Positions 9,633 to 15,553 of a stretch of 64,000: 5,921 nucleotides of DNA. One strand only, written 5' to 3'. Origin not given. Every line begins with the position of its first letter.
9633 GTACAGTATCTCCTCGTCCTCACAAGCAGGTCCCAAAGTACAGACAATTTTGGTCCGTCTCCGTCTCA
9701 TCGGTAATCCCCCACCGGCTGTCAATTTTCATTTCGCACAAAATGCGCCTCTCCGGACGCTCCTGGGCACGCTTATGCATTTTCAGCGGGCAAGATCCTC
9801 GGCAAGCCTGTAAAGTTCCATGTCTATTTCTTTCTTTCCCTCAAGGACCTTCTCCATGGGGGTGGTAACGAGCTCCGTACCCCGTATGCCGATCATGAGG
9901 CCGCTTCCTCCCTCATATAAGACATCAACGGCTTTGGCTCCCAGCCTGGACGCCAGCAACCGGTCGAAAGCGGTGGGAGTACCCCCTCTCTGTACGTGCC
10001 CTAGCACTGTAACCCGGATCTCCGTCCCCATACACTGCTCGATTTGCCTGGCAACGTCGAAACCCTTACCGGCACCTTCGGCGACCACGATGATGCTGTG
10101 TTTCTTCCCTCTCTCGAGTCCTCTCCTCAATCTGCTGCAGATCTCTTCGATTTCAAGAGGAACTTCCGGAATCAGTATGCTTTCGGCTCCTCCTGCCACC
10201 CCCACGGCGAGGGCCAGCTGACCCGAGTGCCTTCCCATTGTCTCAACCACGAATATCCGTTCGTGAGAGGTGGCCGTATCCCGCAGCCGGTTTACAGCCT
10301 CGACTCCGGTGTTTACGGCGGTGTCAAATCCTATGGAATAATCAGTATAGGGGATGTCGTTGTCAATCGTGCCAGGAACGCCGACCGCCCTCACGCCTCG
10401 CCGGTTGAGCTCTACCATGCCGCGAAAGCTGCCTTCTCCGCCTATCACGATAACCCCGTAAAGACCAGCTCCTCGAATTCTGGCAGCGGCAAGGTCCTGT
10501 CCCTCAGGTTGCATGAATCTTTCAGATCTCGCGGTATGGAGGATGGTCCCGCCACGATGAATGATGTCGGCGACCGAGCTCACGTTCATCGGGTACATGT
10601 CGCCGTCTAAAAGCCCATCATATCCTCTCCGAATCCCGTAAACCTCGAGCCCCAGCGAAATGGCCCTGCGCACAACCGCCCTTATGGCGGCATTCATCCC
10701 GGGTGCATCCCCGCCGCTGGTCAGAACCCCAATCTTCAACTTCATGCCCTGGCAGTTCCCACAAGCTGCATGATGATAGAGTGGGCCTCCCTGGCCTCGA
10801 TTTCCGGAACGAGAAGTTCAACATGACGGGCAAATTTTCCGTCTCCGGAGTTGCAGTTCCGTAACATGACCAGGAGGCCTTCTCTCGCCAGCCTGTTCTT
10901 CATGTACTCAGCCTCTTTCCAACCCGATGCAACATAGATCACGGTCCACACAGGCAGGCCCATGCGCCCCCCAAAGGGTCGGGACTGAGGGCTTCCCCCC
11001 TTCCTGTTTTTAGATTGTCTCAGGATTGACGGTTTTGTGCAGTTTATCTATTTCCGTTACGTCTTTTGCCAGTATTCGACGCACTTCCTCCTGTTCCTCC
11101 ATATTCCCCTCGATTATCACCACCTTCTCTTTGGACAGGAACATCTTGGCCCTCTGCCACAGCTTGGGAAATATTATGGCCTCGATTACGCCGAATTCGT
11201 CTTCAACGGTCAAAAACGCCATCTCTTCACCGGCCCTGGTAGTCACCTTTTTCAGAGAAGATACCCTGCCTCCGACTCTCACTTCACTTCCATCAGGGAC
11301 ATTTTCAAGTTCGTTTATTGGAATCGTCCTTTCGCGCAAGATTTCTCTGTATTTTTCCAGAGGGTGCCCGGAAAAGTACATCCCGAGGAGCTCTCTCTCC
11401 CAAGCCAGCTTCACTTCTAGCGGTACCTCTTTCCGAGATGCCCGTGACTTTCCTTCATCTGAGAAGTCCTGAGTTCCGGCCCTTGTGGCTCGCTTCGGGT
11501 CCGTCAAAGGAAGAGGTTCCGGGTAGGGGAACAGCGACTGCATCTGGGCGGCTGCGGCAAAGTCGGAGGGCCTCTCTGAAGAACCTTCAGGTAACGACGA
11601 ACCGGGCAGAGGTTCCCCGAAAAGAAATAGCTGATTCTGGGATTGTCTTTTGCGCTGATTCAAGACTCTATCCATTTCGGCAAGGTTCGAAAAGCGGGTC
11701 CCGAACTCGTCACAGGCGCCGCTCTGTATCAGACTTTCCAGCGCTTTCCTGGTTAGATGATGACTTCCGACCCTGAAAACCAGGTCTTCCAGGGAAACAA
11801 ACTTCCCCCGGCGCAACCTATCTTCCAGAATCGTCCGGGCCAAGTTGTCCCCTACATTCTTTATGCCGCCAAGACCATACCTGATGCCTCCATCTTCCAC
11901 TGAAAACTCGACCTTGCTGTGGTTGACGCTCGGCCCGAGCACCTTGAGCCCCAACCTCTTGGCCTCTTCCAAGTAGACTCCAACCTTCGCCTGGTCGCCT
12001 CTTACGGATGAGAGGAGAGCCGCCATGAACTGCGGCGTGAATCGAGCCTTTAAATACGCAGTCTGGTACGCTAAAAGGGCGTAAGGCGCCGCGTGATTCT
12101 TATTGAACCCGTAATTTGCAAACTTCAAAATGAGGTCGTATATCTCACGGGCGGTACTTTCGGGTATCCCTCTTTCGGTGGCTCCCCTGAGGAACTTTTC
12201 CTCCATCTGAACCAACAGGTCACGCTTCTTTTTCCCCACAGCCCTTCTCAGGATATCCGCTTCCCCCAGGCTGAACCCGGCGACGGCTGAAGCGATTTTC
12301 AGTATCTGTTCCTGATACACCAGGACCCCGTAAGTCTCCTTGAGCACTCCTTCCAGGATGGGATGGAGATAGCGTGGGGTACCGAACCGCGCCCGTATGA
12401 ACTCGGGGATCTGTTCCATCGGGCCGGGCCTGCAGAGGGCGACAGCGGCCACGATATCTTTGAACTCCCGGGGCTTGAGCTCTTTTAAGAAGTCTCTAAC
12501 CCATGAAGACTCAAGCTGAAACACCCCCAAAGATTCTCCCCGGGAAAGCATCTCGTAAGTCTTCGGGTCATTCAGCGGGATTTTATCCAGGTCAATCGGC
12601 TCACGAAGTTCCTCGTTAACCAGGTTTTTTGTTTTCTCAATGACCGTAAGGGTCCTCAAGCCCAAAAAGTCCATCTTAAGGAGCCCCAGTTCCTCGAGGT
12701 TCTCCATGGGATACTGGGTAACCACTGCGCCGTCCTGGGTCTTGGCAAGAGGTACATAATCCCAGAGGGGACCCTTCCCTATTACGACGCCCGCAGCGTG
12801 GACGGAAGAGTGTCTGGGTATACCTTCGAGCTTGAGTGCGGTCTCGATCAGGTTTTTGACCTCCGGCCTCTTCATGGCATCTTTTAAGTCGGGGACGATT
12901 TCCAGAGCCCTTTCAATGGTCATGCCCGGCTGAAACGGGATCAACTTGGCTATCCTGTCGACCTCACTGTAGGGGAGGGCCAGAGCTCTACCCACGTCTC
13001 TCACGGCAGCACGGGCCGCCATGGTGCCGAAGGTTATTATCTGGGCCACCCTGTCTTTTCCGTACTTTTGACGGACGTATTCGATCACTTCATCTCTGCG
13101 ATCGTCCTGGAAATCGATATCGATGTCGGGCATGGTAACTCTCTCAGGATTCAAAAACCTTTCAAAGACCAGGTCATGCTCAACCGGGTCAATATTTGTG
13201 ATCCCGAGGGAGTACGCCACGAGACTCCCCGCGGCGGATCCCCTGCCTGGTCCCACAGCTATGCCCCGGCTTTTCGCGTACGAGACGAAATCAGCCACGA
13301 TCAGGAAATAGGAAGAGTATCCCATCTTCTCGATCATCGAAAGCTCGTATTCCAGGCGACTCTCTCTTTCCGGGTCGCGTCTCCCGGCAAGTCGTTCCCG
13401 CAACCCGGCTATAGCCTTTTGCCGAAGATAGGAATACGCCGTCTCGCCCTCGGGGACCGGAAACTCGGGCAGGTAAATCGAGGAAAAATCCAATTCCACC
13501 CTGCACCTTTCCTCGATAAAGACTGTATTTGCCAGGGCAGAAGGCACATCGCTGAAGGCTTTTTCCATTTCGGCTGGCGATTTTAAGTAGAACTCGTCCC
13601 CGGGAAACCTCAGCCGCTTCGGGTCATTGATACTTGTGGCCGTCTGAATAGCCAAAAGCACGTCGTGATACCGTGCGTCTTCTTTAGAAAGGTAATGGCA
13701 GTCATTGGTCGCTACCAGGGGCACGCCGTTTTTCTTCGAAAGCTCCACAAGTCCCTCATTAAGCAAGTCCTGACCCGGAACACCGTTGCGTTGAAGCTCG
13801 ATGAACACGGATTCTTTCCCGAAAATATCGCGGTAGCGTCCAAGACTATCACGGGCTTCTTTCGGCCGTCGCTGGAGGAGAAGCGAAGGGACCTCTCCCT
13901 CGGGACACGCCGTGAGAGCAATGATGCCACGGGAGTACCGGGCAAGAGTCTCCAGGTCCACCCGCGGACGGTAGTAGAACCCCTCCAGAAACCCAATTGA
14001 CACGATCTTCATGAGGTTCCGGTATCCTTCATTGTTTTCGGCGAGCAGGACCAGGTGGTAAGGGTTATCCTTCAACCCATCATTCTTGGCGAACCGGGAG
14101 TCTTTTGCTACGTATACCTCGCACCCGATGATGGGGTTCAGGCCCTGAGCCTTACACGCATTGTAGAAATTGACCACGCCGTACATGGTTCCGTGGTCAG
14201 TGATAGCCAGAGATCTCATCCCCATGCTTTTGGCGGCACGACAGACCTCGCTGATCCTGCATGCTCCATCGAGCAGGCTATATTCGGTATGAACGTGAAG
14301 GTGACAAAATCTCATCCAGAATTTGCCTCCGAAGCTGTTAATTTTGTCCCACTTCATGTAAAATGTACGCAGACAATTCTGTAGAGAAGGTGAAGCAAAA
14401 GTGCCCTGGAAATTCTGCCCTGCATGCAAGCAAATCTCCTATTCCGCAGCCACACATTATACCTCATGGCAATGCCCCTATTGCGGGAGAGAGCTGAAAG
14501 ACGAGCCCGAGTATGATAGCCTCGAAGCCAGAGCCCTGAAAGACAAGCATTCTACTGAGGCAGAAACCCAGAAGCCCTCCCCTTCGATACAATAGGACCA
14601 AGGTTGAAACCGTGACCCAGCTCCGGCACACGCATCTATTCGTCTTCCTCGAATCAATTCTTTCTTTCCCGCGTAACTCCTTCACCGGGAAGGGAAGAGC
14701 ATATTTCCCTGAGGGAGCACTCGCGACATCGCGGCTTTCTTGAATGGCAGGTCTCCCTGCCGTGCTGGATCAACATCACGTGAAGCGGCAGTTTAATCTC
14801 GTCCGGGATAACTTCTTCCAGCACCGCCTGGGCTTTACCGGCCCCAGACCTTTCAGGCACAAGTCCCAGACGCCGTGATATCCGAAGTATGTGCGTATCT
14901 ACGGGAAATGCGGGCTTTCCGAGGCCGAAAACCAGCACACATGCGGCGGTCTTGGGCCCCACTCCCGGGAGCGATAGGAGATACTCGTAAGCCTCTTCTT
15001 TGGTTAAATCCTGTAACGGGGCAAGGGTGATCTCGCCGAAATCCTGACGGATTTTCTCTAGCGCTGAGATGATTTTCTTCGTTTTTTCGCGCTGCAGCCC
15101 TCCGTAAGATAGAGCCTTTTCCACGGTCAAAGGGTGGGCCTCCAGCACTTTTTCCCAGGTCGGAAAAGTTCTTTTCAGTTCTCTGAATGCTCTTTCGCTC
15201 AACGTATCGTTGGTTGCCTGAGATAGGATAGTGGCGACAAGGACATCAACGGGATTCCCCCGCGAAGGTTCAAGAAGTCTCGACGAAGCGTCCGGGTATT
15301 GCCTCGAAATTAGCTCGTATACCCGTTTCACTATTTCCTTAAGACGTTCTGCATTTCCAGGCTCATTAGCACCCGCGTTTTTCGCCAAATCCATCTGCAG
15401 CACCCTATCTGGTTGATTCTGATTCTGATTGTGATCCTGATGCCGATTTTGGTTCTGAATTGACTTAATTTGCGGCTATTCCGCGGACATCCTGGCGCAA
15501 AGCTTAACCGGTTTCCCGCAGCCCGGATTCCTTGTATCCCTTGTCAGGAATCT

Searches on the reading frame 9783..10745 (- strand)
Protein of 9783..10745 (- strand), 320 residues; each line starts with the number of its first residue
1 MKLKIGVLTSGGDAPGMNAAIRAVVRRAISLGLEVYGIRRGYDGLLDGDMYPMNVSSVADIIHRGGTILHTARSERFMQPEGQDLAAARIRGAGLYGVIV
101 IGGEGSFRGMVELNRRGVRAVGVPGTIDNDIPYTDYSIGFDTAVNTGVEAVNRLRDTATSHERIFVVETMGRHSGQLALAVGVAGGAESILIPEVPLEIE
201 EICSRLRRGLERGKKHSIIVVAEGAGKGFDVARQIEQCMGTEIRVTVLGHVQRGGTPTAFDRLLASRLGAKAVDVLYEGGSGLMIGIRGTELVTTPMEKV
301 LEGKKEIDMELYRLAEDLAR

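Call 89: search_protein_families(library=pfam, proteins=[window:9783-10745:-], max_evalue=0.00001)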
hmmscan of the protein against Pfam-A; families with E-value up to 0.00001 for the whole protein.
window:9783-10745:- (320 aa): 1 family
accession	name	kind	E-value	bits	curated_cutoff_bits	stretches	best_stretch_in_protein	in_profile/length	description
PF00365.25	PFK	-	9.7e-111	370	30.9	1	4-276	1-277/277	Phosphofructokinase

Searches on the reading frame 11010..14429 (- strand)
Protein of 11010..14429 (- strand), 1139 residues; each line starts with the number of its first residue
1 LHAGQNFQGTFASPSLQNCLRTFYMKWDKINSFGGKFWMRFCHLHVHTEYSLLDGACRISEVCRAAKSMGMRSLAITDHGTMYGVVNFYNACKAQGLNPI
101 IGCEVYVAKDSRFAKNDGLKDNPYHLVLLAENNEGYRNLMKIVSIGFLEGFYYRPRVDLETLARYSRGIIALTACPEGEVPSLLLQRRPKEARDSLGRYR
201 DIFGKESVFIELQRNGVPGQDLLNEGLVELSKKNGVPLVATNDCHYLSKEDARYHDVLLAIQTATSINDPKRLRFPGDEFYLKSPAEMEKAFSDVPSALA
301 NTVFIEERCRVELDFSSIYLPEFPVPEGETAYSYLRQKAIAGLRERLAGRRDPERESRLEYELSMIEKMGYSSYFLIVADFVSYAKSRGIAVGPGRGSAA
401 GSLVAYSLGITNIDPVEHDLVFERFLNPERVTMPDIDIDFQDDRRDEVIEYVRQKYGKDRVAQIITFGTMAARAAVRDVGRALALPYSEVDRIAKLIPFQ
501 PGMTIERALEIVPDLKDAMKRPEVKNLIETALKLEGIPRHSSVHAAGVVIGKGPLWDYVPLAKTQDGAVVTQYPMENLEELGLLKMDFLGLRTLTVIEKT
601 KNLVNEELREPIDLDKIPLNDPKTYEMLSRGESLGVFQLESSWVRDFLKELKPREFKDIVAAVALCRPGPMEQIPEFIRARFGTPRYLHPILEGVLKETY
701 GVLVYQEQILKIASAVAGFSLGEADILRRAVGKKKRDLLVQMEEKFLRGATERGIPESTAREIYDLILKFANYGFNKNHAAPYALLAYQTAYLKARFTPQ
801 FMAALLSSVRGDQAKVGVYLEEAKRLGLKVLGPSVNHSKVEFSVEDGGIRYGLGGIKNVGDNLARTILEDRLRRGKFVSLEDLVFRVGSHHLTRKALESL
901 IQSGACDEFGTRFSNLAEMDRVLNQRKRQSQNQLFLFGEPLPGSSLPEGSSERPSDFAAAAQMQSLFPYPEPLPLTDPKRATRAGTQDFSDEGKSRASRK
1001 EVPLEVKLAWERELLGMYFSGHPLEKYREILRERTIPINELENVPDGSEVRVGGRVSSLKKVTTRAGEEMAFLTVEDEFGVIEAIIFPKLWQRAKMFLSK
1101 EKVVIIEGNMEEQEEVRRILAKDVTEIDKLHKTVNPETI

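Call 89: search_protein_families(library=pfam, proteins=[window:11010-14429:-], max_evalue=0.00001)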
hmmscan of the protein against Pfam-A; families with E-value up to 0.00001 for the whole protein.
window:11010-14429:- (1139 aa): 5 families
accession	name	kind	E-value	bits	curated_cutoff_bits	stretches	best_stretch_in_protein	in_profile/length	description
PF07733.18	DNA_pol3_alpha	-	4.7e-106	354.6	23.9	1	333-590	1-260/260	Bacterial DNA polymerase III alpha NTPase domain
PF02811.25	PHP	-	3.9e-60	203.3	26.4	1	43-214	1-163/164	PHP domain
PF17657.6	DNA_pol3_finger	-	5.9e-59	198.6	22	1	593-754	1-166/166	Bacterial DNA polymerase III alpha subunit finger domain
PF14579.12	HHH_6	-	8.9e-26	90.4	25.6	1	827-911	1-85/90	Helix-hairpin-helix motif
PF01336.31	tRNA_anti-codon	-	3.4e-09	37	27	1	1050-1126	1-74/75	OB-fold nucleic acid binding domain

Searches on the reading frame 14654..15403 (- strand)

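Call 89: search_protein_families(library=pfam, proteins=[window:14654-15403:-], max_evalue=0.00001)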
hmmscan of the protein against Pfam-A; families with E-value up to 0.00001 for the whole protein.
window:14654-15403:- (249 aa): 1 family
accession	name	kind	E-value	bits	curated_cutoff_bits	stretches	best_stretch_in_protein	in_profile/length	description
PF00730.31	HhH-GPD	-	1.9e-14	54.4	26.2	1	56-200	1-107/108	HhH-GPD superfamily base excision DNA repair protein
